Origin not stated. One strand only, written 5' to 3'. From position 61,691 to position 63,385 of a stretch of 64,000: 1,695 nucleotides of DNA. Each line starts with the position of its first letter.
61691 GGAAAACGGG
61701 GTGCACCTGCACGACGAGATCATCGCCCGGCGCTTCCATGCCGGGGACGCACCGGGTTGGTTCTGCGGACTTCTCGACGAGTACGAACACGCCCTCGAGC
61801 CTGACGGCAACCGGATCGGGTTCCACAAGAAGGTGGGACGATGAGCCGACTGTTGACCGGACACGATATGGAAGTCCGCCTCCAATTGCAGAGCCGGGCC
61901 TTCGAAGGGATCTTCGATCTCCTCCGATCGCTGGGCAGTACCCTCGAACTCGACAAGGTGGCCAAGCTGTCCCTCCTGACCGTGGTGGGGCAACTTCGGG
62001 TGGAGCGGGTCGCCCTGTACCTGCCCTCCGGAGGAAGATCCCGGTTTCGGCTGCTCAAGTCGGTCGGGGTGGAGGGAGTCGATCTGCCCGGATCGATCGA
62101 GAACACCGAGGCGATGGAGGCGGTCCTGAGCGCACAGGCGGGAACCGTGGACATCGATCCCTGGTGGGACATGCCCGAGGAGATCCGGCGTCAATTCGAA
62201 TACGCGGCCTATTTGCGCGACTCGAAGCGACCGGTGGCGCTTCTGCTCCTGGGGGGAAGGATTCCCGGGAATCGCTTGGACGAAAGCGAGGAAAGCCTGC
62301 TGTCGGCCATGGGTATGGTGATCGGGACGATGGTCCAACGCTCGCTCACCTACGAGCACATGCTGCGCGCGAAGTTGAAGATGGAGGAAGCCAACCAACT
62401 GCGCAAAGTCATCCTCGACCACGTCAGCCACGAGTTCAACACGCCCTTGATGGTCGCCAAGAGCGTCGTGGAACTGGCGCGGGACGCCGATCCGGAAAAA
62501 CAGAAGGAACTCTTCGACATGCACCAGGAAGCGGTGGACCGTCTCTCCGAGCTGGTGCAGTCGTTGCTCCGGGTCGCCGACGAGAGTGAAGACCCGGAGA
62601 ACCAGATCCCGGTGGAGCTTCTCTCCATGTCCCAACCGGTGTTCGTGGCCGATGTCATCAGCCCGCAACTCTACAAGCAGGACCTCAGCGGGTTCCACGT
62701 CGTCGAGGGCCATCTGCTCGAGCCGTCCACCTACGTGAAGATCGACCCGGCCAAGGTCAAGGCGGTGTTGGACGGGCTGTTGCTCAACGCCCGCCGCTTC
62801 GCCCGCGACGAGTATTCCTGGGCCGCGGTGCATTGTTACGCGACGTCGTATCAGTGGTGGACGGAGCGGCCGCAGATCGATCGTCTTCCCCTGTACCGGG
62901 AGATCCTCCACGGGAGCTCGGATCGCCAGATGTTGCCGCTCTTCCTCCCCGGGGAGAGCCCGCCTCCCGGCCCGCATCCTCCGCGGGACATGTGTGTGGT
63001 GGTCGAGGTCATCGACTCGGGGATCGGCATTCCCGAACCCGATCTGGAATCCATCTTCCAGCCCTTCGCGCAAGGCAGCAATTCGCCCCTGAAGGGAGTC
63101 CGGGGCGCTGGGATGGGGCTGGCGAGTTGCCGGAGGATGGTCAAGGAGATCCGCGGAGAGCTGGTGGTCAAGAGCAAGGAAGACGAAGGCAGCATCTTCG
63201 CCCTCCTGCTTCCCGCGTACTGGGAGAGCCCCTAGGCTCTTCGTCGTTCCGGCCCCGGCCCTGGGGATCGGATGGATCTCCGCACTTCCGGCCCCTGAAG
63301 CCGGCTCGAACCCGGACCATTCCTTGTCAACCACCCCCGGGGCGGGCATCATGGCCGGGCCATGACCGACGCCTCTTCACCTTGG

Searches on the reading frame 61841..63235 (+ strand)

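Call 27: search_protein_families(library=pfam, proteins=[window:61841-63235:+], max_evalue=0.001)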
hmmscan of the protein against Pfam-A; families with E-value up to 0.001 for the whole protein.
window:61841-63235:+ (464 aa): 2 families
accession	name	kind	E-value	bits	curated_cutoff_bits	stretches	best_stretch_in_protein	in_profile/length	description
PF02518.31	HATPase_c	-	4.4e-15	56.5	26.4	1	384-459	36-109/111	Histidine kinase-, DNA gyrase B-, and HSP90-like ATPase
PF00512.31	HisKA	-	1.1e-10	41.9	26.9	1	192-246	6-61/66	His Kinase A (phospho-acceptor) domain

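Call 57: search_protein_families(library=ncbifam, proteins=[window:61841-63235:+], max_evalue=0.001)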
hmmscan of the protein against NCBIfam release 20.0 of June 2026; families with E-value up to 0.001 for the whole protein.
window:61841-63235:+ (464 aa): 65 families (the best 25 are shown)
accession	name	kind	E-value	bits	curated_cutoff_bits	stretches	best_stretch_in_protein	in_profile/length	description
NF033092.0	HK_WalK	equivalog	4.4e-21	75.1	725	2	385-458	520-593/594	cell wall metabolism sensor histidine kinase WalK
TIGR02956.1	TMAO_torS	equivalog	1.8e-19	69.4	676.5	1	384-458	610-681/967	TMAO reductase system sensor histidine kinase/response regulator TorS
TIGR02966.1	phoR_proteo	equivalog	4.2e-19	68.7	334.2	2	180-324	106-248/333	phosphate regulon sensor histidine kinase PhoR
NF046044.1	PnpS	equivalog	3.7e-18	65.7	400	2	386-458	318-390/390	two-component system histidine kinase PnpS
NF047874.1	MASE3_PAS_HK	subfamily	1.2e-16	60.7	560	1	386-459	552-625/655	MASE3 domain-containing sensor histidine kinase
NF008468.0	PRK11360.1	equivalog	2e-16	59.5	646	2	385-459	540-608/616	two-component system sensor histidine kinase AtoS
NF041832.1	near_NosP_CTERM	subfamily_domain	2.2e-16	59.9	400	1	385-459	151-225/370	NahK/ErcS family hybrid sensor histidine kinase/response regulator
NF008302.0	PRK11091.1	equivalog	4.2e-16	58.3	838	1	385-459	430-505/779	aerobic respiration two-component sensor histidine kinase ArcB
NF011874.0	PRK15347.1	equivalog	6.7e-16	57.5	852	1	386-458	545-613/921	two component system sensor kinase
NF007898.0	PRK10604.1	equivalog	9.1e-16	58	478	2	386-460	350-424/433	two-component system sensor histidine kinase RstB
NF038297.2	hybrid_HK_HrmK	equivalog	2.2e-15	56.4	725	1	384-459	382-457/607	hybrid histidine kinase/response regulator HrmK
NF041735.1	hist_kin_RppB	equivalog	2.3e-15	56.3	400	1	383-458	363-438/438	two-component system sensor histidine kinase RppB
NF045595.1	HK_scytonemin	equivalog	2.3e-15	56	865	1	386-459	564-635/637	scytonemin biosynthesis sensor histidine kinase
NF006800.0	PRK09303.1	equivalog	4.2e-15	55.6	342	1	386-460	306-378/383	histidine kinase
NF041947.1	LuxQ_Vibrio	equivalog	4.4e-15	54.6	1200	1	385-459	622-696/843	quorum-sensing autoinducer 2 sensor kinase/phosphatase LuxQ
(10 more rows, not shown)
